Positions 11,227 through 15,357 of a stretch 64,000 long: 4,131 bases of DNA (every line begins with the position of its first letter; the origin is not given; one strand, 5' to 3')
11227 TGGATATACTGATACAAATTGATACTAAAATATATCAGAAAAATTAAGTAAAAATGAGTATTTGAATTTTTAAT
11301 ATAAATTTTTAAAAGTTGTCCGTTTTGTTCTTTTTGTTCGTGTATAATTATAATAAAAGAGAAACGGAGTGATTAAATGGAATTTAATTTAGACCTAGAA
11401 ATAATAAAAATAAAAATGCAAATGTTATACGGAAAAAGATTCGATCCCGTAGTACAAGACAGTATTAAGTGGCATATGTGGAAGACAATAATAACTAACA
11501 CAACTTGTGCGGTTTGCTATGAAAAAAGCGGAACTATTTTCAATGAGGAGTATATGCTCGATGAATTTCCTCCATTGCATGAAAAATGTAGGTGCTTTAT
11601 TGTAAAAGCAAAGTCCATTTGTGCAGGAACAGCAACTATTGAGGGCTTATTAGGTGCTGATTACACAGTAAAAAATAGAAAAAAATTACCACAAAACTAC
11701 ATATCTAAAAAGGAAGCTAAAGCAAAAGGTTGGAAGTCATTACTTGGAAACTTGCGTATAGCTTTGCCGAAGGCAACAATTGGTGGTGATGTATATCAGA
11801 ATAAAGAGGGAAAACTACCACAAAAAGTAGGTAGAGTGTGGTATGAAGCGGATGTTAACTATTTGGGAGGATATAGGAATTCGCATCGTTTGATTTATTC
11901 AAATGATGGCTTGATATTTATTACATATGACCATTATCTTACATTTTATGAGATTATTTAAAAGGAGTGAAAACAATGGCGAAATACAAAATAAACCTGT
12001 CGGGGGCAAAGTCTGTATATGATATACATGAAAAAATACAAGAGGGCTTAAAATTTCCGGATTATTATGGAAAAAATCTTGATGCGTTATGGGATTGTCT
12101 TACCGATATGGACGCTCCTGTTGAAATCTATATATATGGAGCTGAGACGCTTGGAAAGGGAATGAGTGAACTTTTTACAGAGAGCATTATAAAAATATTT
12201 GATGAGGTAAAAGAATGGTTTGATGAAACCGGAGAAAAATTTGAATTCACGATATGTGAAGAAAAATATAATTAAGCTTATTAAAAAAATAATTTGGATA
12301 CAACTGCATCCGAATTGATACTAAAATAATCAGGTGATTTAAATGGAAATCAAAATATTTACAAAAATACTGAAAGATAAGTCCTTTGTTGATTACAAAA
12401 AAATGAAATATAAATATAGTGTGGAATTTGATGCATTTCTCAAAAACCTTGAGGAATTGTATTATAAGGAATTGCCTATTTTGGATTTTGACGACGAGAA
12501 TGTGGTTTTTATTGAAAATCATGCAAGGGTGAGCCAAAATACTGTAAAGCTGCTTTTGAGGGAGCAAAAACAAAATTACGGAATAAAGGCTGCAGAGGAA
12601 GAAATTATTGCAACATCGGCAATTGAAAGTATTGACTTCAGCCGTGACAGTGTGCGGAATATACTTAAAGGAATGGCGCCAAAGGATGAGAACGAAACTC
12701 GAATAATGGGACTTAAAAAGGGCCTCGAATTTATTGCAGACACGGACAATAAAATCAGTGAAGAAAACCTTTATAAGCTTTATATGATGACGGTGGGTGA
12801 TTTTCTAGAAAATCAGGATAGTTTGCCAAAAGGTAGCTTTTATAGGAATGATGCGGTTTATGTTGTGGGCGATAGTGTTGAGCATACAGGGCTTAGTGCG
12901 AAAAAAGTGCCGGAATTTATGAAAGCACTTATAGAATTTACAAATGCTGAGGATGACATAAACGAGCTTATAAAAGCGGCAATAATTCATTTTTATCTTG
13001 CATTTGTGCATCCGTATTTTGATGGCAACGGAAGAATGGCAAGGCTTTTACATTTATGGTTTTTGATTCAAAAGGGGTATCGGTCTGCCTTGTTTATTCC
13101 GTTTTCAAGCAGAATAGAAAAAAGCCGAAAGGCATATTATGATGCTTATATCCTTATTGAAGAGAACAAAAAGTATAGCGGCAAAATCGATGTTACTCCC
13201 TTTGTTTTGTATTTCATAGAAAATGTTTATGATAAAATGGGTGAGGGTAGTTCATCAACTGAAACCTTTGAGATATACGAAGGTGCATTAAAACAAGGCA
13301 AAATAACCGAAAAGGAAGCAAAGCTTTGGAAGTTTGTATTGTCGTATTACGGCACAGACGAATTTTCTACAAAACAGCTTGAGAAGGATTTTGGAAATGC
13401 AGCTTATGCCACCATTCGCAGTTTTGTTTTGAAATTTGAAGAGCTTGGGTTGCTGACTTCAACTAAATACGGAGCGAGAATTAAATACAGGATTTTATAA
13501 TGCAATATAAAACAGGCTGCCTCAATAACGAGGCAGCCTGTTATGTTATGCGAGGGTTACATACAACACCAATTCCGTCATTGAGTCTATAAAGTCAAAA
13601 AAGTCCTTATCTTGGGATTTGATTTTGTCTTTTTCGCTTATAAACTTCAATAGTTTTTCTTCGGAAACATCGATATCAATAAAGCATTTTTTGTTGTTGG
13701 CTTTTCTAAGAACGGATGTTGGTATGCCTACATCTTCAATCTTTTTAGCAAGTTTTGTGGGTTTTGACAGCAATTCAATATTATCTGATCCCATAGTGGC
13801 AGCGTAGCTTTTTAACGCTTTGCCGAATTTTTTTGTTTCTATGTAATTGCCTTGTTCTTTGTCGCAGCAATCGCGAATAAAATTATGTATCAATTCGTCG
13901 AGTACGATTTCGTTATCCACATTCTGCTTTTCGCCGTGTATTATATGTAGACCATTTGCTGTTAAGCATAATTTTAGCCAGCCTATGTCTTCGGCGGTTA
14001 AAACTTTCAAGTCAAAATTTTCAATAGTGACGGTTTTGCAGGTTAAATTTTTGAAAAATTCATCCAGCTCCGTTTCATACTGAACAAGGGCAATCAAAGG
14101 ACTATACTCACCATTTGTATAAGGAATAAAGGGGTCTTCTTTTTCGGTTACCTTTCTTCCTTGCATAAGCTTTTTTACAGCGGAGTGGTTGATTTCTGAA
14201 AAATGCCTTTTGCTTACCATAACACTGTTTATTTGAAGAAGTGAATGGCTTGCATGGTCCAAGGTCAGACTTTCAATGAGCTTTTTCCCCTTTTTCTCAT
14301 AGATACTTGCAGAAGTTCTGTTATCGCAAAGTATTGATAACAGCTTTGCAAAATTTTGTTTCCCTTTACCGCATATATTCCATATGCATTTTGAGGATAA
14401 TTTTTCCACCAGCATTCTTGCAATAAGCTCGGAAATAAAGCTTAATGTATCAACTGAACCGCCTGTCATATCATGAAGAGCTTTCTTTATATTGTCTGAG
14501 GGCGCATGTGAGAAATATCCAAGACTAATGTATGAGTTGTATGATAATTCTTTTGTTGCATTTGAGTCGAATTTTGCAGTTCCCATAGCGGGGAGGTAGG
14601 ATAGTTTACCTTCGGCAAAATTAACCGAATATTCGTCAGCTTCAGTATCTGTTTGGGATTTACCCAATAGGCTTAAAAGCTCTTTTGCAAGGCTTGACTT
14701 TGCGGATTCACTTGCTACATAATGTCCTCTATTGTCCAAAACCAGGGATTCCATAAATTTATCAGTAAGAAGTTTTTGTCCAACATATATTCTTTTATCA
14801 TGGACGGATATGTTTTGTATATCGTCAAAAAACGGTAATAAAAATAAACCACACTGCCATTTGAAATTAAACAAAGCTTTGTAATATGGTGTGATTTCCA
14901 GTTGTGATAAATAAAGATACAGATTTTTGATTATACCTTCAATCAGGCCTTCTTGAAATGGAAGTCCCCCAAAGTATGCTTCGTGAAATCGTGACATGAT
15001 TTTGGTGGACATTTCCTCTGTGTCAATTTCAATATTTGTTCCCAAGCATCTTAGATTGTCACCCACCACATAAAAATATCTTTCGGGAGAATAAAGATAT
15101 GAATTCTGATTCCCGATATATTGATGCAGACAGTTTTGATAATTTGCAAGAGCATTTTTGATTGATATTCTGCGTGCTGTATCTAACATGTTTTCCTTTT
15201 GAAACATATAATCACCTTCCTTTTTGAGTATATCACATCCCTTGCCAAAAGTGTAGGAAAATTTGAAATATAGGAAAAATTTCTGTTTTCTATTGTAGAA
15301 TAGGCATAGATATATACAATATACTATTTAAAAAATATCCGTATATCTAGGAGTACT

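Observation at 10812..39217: A 27.5-kb serine-recombinase island splits a polysaccharide deacetylase gene, and attB and attP can be reconstructed to the base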

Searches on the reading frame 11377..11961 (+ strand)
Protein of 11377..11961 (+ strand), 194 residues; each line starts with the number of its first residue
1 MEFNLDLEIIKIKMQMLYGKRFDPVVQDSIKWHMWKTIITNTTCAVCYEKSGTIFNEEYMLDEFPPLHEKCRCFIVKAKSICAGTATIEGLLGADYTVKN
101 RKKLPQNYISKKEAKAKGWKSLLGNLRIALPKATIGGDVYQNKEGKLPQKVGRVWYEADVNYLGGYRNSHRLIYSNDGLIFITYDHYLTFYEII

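Call 8: search_protein_families(library=pfam, proteins=[window:11377-11961:+], max_evalue=0.01)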
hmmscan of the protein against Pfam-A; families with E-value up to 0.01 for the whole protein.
window:11377-11961:+ (194 aa): 2 families
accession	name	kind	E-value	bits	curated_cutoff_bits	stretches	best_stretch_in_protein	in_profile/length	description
PF00545.25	Ribonuclease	-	9.3e-13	49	24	1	99-193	9-97/98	ribonuclease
PF04233.19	Phage_Mu_F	-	0.0028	18.8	29.6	1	33-75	67-111/112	Phage Mu protein F like protein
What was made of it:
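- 11377..12275 (+): Barnase-like RNase toxin with a MuF-like N-terminus (11377-11961) and its barstar immunity gene (11967-12275). Accessory cassette. Pfam, call 8.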

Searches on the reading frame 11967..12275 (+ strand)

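Call 8: search_protein_families(library=pfam, proteins=[window:11967-12275:+], max_evalue=0.01)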
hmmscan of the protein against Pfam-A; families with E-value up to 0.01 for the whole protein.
window:11967-12275:+ (102 aa): 1 family
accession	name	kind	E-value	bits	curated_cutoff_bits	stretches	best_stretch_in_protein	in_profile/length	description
PF01337.24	Barstar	-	4.4e-22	78.3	23.4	1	5-96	2-95/96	Barstar (barnase inhibitor)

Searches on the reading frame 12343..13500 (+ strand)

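Call 8: search_protein_families(library=pfam, proteins=[window:12343-13500:+], max_evalue=0.01)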
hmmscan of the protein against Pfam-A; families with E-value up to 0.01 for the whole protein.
window:12343-13500:+ (385 aa): 1 family
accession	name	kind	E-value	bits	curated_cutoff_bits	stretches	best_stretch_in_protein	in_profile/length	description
PF02661.23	Fic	-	8.7e-15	55.8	24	1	138-241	2-93/93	Fic/DOC family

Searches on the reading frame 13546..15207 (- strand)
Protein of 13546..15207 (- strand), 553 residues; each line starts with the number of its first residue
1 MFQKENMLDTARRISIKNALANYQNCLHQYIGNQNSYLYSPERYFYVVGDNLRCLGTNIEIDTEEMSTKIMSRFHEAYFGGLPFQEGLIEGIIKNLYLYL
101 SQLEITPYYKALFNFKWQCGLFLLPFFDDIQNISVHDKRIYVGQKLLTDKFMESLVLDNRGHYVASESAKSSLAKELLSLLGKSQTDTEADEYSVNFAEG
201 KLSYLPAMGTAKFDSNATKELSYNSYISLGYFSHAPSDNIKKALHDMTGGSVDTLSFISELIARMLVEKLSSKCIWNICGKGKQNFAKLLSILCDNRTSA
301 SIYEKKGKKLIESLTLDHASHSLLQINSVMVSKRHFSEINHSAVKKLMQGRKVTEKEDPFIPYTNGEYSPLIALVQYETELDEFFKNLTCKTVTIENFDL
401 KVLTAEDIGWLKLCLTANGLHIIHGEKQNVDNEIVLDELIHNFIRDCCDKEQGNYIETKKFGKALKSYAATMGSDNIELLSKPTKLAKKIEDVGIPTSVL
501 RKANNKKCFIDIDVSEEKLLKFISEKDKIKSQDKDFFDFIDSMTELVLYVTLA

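Call 8: search_protein_families(library=pfam, proteins=[window:13546-15207:-], max_evalue=0.01)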
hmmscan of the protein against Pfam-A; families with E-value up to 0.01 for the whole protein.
window:13546-15207:- (553 aa): 0 families

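Call 11: search_protein_families(library=ncbifam, proteins=[window:13546-15207:-], max_evalue=0.001)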
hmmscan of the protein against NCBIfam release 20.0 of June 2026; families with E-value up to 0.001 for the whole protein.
window:13546-15207:- (553 aa): 0 families

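Call 45: search_protein_families(library=phrogs, proteins=[window:13546-15207:-], max_evalue=0.001)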
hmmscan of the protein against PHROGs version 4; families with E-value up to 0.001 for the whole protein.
window:13546-15207:- (553 aa): 0 families
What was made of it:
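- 13546..15207 (-): Conserved backbone protein of 553 aa. Tentatively a D5/SF3-like primase-helicase or replication initiator. No Pfam, NCBIfam or PHROG hit (calls 8, 11, 45).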

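Call 63: search_solved_structures(query=window:13546-15207:-, max_evalue=1)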
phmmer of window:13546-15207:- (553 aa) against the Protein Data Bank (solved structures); distinct sequences matched with E-value up to 1: 0.
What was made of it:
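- Tried and rejected: There are no family hits (calls 8, 11, 45, 63).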

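Call 72: find_homologous_proteins(query=window:13546-15207:-, max_evalue=0.00001)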
Query window:13546-15207:- (553 aa): 15 proteins with E <= 0.00001 among 8000 candidates.
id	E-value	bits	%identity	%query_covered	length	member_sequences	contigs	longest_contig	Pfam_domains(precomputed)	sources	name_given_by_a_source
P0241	0.0e+0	1240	100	100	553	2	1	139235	-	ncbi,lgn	-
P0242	0.0e+0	1076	86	100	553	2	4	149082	-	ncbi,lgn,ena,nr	ncbi:MAG: hypothetical protein IKW64_00875 [Clostridia bacterium]|nr:hypothetical protein [Clostridi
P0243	0.0e+0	1076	87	100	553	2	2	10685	-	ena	-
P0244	0.0e+0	1064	86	99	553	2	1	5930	-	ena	-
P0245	0.0e+0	1060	84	100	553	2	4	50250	-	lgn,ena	-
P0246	0.0e+0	1052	85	100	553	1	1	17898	-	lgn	-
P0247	0.0e+0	1046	84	100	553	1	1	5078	-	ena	-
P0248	0.0e+0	1039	85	99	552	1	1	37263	-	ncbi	-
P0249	0.0e+0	1038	85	99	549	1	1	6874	-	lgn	-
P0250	0.0e+0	1035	85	99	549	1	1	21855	-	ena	-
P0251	5.6e-278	941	82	94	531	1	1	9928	-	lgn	-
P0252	3.3e-173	596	87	56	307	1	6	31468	-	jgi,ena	-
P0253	1.1e-170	587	50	99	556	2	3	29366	-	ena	-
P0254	7.2e-162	558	84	56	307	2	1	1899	-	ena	-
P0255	1.0e-51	195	29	99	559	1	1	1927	-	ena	-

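Call 78: predict_structure(alignment_id=A1)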
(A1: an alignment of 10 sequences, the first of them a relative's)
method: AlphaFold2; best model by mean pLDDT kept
length: 553 residues; sequences in the alignment: 10
mean_pLDDT: 57.8   pTM: 0.35
mean pLDDT of the five models: 57.8, 47.9, 46.4, 43.8, 40.9
residues with pLDDT >= 90: 1; 70-90: 172; 50-70: 205; < 50: 175
segments of 3 or more residues with pLDDT < 50: 1-4, 34-37, 159-162, 183-235, 268-272, 296-337, 362-364, 369-385, 425-433, 527-553
pLDDT, mean of each block of 10 residues (from residue 1): 56 78 83 57 76 70 83 77 85 89 71 65 59 65 68 60 51 57 38 23 26 25 25 55 80 74 59 62 75 52 32 33 31 47 55 58 48 43 50 80 76 59 43 54 66 66 70 54 70 70 56 72 53 34 26 27
secondary structure, 60 per line:
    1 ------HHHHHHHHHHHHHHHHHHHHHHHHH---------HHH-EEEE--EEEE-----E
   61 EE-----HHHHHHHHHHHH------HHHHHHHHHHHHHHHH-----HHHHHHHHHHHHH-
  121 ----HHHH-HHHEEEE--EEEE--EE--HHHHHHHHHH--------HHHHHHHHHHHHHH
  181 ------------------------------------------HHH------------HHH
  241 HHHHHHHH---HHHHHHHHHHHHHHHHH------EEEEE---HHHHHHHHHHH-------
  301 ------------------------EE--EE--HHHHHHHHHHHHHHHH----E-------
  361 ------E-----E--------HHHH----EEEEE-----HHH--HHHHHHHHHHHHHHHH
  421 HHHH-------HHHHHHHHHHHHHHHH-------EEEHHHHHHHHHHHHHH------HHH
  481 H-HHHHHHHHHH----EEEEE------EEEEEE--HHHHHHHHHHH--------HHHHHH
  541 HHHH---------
elements in order: H7-31 E45-48 E51-54 E60-62 H68-79 H86-101 H107-119 H125-128 E133-136 E139-142 H149-158 H167-180 H238-248 H252-268 E275-279 H283-293 H333-348 H382-385 E390-394 H405-424 H432-447 E455-457 H458-471 H478-481 H483-492 E497-501 E508-513 H516-526 H535-544
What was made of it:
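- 13546..15207 (-): The AF2 model is poor (pLDDT 58, call 78).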

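Call 81: fold_search(model_id=the predicted structure, library=pdb)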
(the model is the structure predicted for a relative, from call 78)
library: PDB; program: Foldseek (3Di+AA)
matches with E <= 10: 286; with E <= 0.001: 1
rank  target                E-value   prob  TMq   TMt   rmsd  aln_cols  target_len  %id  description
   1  6k9c_B                9.0e-04  0.94  0.18  0.22  28.0       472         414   12  The apo structure of NrS-1 C terminal region (305-718) (released 2020-04-08)
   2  7pds_E                3.1e-03  0.96  0.19  0.22  21.5       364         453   10  The structure of PriRep1 with dsDNA (released 2022-07-13)
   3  7pds_C                5.7e-03  0.92  0.19  0.22  21.1       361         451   10  The structure of PriRep1 with dsDNA (released 2022-07-13)
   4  8wvz_E                6.9e-03  0.60  0.20  0.14  31.8       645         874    8  Structure of ADP-Form AsfvPrimPol Hexamer (released 2024-10-30)
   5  6k9c_A                1.0e-02  0.63  0.18  0.22  27.9       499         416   12  The apo structure of NrS-1 C terminal region (305-718) (released 2020-04-08)
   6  6lrb_F                1.2e-02  0.72  0.18  0.23  27.0       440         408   10  The A form apo structure of NrS-1 C terminal region-CTR (released 2020-04-08)
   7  8iqh_B                1.3e-02  0.44  0.18  0.12  29.1       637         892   10  Structure of Full-Length AsfvPrimPol in Apo-Form (released 2023-07-26)
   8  8iqi_A                1.6e-02  0.57  0.21  0.14  27.7       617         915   11  Structure of Full-Length AsfvPrimPol in Complex-Form (released 2023-07-26)
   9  6lrb_A                1.7e-02  0.66  0.19  0.23  27.0       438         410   12  The A form apo structure of NrS-1 C terminal region-CTR (released 2020-04-08)
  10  7pds_D                1.9e-02  0.84  0.19  0.23  21.2       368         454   10  The structure of PriRep1 with dsDNA (released 2022-07-13)
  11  6lrb_C                2.6e-02  0.51  0.19  0.23  27.1       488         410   12  The A form apo structure of NrS-1 C terminal region-CTR (released 2020-04-08)
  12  6lrb_B                2.8e-02  0.57  0.18  0.23  27.3       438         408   12  The A form apo structure of NrS-1 C terminal region-CTR (released 2020-04-08)
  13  7tji_A                3.1e-02  0.16  0.11  0.12  27.4       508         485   10  S. cerevisiae ORC bound to 84 bp ARS1 DNA and Cdc6 (state 2) with flexible Orc6 N-terminal domain (released 2022-10-05)
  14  8wh3_A                3.9e-02  0.44  0.21  0.24  25.1       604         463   10  MPOX E5 hexamer apo form (released 2024-09-25)
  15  6lrb_D                4.4e-02  0.35  0.17  0.22  26.3       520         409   12  The A form apo structure of NrS-1 C terminal region-CTR (released 2020-04-08)
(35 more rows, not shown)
